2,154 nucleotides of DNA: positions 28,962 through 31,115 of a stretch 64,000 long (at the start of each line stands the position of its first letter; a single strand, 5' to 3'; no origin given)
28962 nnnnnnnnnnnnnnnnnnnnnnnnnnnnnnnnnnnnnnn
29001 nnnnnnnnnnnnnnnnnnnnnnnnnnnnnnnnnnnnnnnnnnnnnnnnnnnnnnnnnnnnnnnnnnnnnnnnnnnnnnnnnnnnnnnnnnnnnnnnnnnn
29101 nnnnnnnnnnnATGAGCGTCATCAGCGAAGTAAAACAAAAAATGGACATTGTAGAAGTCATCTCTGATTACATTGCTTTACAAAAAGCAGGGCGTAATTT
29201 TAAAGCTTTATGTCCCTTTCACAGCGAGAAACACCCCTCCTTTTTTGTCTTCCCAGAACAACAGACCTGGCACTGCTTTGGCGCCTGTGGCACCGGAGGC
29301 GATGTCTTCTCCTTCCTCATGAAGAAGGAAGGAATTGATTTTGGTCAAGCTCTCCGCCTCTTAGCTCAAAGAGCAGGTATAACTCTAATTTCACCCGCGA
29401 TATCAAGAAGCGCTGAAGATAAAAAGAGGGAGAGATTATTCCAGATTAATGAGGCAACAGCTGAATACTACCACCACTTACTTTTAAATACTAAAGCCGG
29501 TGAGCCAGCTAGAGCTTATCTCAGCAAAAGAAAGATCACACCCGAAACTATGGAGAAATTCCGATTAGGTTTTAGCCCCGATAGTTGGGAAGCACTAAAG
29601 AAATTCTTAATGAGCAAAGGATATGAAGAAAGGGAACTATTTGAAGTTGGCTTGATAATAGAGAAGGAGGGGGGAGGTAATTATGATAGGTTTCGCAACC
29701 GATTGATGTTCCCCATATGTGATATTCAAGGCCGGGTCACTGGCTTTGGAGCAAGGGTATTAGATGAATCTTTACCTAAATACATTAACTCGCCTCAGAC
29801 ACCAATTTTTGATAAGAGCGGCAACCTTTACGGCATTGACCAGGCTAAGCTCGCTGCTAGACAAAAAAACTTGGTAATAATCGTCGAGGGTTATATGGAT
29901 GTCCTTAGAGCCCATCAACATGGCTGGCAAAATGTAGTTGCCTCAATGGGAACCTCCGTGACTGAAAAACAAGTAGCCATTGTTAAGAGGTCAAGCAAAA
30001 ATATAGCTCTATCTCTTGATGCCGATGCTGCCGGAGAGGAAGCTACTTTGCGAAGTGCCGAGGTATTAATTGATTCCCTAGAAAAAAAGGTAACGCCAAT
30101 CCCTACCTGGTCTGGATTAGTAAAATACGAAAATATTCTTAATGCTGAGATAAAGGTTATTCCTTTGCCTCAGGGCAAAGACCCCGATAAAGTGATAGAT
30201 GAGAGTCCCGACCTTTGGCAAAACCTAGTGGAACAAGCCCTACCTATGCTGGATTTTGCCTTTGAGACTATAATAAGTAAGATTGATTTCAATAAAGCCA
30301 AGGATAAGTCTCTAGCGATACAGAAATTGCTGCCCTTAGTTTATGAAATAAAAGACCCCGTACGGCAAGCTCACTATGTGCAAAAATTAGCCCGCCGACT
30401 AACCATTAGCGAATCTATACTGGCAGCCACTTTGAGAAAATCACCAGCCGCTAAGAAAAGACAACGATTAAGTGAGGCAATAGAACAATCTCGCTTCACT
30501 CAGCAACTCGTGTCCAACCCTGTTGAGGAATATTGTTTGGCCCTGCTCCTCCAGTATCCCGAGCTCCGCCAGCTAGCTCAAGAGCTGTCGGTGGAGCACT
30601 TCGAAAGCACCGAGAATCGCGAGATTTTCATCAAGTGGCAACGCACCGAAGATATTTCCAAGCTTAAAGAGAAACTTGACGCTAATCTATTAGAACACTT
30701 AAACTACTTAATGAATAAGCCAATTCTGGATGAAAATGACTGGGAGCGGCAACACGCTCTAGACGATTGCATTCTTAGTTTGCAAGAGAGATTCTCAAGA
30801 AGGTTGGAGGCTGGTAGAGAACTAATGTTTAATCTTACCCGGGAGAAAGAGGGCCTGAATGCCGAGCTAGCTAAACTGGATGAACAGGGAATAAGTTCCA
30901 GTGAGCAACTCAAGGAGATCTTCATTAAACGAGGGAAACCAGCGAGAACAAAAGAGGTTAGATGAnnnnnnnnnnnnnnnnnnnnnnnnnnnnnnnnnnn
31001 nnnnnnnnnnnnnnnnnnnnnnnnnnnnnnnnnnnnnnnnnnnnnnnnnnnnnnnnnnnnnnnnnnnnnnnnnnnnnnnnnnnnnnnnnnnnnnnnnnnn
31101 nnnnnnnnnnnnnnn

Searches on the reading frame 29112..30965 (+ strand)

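Call 10: search_protein_families(library=pfam, proteins=[window:29112-30965:+], max_evalue=0.0001)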
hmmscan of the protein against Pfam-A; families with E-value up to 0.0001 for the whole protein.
window:29112-30965:+ (617 aa): 7 families
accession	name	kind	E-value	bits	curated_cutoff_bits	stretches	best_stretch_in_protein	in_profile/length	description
PF08275.17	DNAG_N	-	2e-43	148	26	1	120-246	1-128/128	DNA primase catalytic core, N-terminal domain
PF01807.25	Zn_ribbon_DnaG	-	1.4e-32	111.8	24.9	1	2-92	4-93/98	CHC2 zinc finger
PF13155.12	Toprim_2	-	4.3e-18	65.9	22.1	1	256-329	1-77/88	Toprim-like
PF13662.12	Toprim_4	-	2.7e-17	63.2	25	1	254-328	2-82/85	Toprim domain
PF01751.28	Toprim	-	2.3e-11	44.2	23.1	1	255-325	2-86/96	Toprim domain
PF10410.14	DnaB_bind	-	5.2e-11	43.1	20.6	1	381-434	2-55/56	DnaB-helicase binding domain of primase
PF13362.12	Toprim_3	-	2.5e-05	25.1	27.2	1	255-321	2-69/95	Toprim domain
